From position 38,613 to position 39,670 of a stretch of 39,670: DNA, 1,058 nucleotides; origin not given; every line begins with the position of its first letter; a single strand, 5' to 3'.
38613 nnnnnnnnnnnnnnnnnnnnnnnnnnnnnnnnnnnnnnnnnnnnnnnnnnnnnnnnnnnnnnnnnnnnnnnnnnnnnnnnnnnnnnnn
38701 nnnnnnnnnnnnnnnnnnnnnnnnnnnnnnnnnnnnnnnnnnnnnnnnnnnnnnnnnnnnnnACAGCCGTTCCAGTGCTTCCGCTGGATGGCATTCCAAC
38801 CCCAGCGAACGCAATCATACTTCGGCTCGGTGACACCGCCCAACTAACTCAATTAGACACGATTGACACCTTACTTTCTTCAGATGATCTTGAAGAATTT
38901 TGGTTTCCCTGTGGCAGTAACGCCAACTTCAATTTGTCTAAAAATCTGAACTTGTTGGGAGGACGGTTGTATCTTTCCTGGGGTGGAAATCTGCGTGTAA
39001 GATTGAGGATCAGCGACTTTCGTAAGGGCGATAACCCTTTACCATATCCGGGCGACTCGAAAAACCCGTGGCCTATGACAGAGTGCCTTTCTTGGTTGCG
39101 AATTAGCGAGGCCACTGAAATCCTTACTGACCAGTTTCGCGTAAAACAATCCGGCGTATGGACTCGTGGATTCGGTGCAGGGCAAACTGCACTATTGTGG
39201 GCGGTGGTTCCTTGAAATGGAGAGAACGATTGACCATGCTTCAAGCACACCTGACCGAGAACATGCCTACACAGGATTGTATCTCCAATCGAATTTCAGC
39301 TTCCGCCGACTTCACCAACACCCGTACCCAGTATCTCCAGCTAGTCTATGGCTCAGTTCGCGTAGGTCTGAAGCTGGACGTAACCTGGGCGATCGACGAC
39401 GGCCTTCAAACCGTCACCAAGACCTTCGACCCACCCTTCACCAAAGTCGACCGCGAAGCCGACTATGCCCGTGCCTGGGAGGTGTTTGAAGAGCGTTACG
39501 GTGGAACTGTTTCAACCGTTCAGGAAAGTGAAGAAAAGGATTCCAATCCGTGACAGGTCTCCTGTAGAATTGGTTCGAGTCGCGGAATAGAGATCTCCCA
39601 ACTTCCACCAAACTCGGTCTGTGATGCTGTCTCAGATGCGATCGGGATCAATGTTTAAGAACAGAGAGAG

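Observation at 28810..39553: Four translationally coupled genes (DUF1232-like small protein, SNF2 helicase, 1878-aa N6-adenine methyltransferase, RNase H-fold protein): candidate non-canonical defence system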

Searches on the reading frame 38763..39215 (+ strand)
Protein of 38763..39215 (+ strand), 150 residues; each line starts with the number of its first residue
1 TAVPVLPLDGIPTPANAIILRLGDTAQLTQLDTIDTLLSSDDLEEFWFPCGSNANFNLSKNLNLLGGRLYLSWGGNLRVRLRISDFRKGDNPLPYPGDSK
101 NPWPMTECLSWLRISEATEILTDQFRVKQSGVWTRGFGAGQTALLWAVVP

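Call 64: predict_structure(alignment_id=A3)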
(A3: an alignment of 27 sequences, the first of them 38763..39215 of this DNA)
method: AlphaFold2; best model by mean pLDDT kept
length: 150 residues; sequences in the alignment: 27
mean_pLDDT: 91.6   pTM: 0.86
mean pLDDT of the five models: 91.6, 91.5, 90.4, 90.0, 89.9
residues with pLDDT >= 90: 114; 70-90: 32; 50-70: 4; < 50: 0
segments of 3 or more residues with pLDDT < 50: none
pLDDT, mean of each block of 10 residues (from residue 1): 87 96 88 94 88 83 96 95 96 95 94 97 94 86 87
secondary structure, 60 per line:
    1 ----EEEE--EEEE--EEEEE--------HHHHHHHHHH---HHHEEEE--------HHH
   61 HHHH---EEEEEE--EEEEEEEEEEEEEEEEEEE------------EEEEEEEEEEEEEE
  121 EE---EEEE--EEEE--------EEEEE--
elements in order: E5-8 E11-14 E17-21 H30-39 E46-49 H58-64 E68-73 E76-94 E107-122 E126-129 E132-135 E144-148
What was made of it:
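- On Type IV (modification-dependent) restriction enzyme with a PUA-like reader: C-domain model pLDDT 91.6 (call 64).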

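Call 67: fold_search(model_id=the predicted structure, library=pdb)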
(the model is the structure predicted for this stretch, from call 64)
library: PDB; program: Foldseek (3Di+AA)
matches with E <= 10: 242; with E <= 0.001: 0
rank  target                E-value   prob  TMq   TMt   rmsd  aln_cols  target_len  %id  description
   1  7z8p_A                5.4e-02  0.89  0.46  0.47   4.8       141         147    9  Crystal structure of YTHDF2 with compound ZA_166 (released 2022-03-30)
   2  7z93_A                6.1e-02  0.87  0.46  0.47   4.8       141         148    9  Crystal structure of YTHDF2 with compound YLI_DF_022 (released 2022-03-30)
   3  4rdn_B                8.2e-02  0.69  0.36  0.36   5.7       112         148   11  Structure of YTH-YTHDF2 in complex with m6A (released 2014-12-24)
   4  7z8w_A                8.8e-02  0.77  0.44  0.46   5.6       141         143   10  Crystal structure of YTHDF2 with compound YLI_DC1_018 (released 2022-03-30)
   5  7r5w_B                1.3e-01  0.69  0.44  0.44   5.9       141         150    9  Crystal structure of YTHDF2 with compound YLI_DF_029 (released 2022-03-16)
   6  4rdo_E                1.3e-01  0.57  0.42  0.44   5.2       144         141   10  Structure of YTH-YTHDF2 in the free state (released 2014-12-24)
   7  6yex_A                1.3e-01  0.38  0.36  0.21   8.0       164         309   10  VcaM4I restriction endonuclease in the absence of DNA (released 2020-12-16)
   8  7a1v_A                1.6e-01  0.60  0.44  0.44   5.0       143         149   10  Crystal structure of YTHDF2 in complex with m1A (released 2021-08-25)
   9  7yxe_A                1.6e-01  0.54  0.42  0.43   5.7       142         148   10  Crystal structure of YTHDF2 with compound ZA_143 (released 2022-03-02)
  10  7z4u_B                1.8e-01  0.51  0.35  0.35   6.0       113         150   11  Crystal structure of YTHDF2 with compound YLI_DF_028 (released 2022-03-16)
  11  7ywb_A                1.9e-01  0.60  0.44  0.44   5.8       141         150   10  Crystal structure of YTHDF2 in complex with N6-Methyladenine (released 2022-03-16)
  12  7z8w_B                2.0e-01  0.16  0.27  0.26   7.3       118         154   12  Crystal structure of YTHDF2 with compound YLI_DC1_018 (released 2022-03-30)
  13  7r5w_A                2.2e-01  0.57  0.44  0.44   5.9       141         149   10  Crystal structure of YTHDF2 with compound YLI_DF_029 (released 2022-03-16)
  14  4rdo_D                2.2e-01  0.30  0.32  0.33   5.4       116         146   11  Structure of YTH-YTHDF2 in the free state (released 2014-12-24)
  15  6zd7_A                2.3e-01  0.47  0.33  0.31   6.4       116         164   15  Crystal structure of YTHDC1 T379V mutant complex with m6A (released 2021-01-13)
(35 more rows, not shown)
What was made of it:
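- Closest known: Modification-dependent. Same: VcaM4I and PD-T4-3 appear among the fold hits (call 67).
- The fold match of the DUF429 C-domain to YTH/PUA is weak: Foldseek E 0.05, TM 0.46 (call 67).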

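Call 91: fold_search(model_id=the predicted structure, library=viral)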
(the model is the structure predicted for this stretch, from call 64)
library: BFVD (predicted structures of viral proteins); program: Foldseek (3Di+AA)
matches with E <= 10: 163; with E <= 0.001: 0
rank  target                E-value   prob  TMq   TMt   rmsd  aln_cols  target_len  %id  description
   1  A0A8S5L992            4.2e-02  0.91  0.40  0.44   5.2       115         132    8  Uncharacterized protein [Myoviridae sp. ctPuP5]
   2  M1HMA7                4.7e-02  0.57  0.36  0.25   7.6       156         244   17  (no name in the UniProt tables at hand)
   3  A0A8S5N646            9.2e-02  0.57  0.36  0.20   8.2       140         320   14  PD-(D/E)XK nuclease superfamily protein [Myoviridae sp. ct8ME27]
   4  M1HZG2                1.0e-01  0.75  0.39  0.42   6.1       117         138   14  (no name in the UniProt tables at hand)
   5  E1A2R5                1.5e-01  0.54  0.34  0.38   7.4       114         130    9  Uncharacterized protein [Aeromonas phage phiAS5]
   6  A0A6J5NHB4            2.3e-01  0.60  0.40  0.41   6.2       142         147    8  ASCH domain containing protein [uncultured Caudovirales phage]
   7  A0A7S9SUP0            3.5e-01  0.33  0.35  0.35   7.1       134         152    9  Uncharacterized protein [Virus NIOZ-UU159]
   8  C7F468                6.0e-01  0.38  0.32  0.27   4.4       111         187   10  (no name in the UniProt tables at hand)
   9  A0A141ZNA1            6.3e-01  0.18  0.30  0.22  12.3       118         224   11  (no name in the UniProt tables at hand)
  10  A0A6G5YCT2            6.7e-01  0.11  0.19  0.31   6.4        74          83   14  (no name in the UniProt tables at hand)
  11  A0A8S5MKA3            8.1e-01  0.03  0.17  0.10  15.1       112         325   16  Uncharacterized protein [Siphoviridae sp. ctrpg19]
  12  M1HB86                8.6e-01  0.08  0.23  0.21  15.4       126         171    7  (no name in the UniProt tables at hand)
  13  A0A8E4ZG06            9.1e-01  0.07  0.24  0.15  15.0       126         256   12  Uncharacterized protein [Tenacibaculum phage Gundel_1]
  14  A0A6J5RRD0            1.1e+00  0.03  0.17  0.10  14.8       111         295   12  Uncharacterized protein [uncultured Caudovirales phage]
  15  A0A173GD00            1.2e+00  0.07  0.16  0.16  12.7        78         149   10  Uncharacterized protein [Pseudomonas phage VSW-3]
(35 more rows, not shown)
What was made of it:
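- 37962..39215 (+): Cargo gene: a 417-aa two-domain protein. Residues 1-~255 form a DUF429 RuvC/RNase H-fold predicted nuclease. Residues ~268-417 form a PUA/YTH-like beta-barrel with conserved Trp residues. Its start overlaps the methylase stop (ATGA). For the C-domain the top hits are YTH domains (probability up to 0.89, TM 0.46), the EVE-HNH enzyme VcaM4I, PD-T4-3, and viral ASCH proteins (calls 67, 91).
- On Type IV (modification-dependent) restriction enzyme with a PUA-like reader: The top Foldseek hits are YTH domains with probability up to 0.89, E 0.05 and TM 0.46; VcaM4I, PD-T4-3 and viral ASCH proteins also appear (calls 67, 91).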

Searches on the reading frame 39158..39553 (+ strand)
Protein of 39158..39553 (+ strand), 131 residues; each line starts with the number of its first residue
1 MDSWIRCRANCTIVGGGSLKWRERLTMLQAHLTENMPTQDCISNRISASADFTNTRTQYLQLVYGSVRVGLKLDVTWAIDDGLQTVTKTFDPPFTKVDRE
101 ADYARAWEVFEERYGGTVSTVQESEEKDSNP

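Call 6: search_protein_families(library=pfam, proteins=[window:39158-39553:+], max_evalue=0.01)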
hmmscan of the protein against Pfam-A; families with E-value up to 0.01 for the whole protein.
window:39158-39553:+ (131 aa): 0 families

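Call 7: search_protein_families(library=padloc, proteins=[window:39158-39553:+], max_evalue=0.01)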
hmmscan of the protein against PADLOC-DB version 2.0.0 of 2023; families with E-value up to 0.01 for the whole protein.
window:39158-39553:+ (131 aa): 1 family
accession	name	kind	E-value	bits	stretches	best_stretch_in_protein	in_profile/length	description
PDLC03614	REase_MTase_IIG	-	0.0045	12.6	1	78-114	1541-1577/1584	Type IIG restriction enzyme-methyltransferase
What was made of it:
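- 39300..39553 (+): Remnant of a second methylase 3' end (repeat R2 = 39368-39501). It is read through as part of the 131-aa ORF 39158-39553. PADLOC gives a weak hit to the C-terminus of REase_MTase_IIG (call 7).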

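Call 9: search_protein_families(library=ncbifam, proteins=[window:39158-39553:+], max_evalue=0.01)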
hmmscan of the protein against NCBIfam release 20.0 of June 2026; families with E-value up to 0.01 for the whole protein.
window:39158-39553:+ (131 aa): 0 families

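Call 94: find_encoding_contigs(protein=window:39158-39553:+, flank=10000, max_places=6)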
Protein window:39158-39553:+ (131 aa): no gene with exactly this product is on record in the collection.
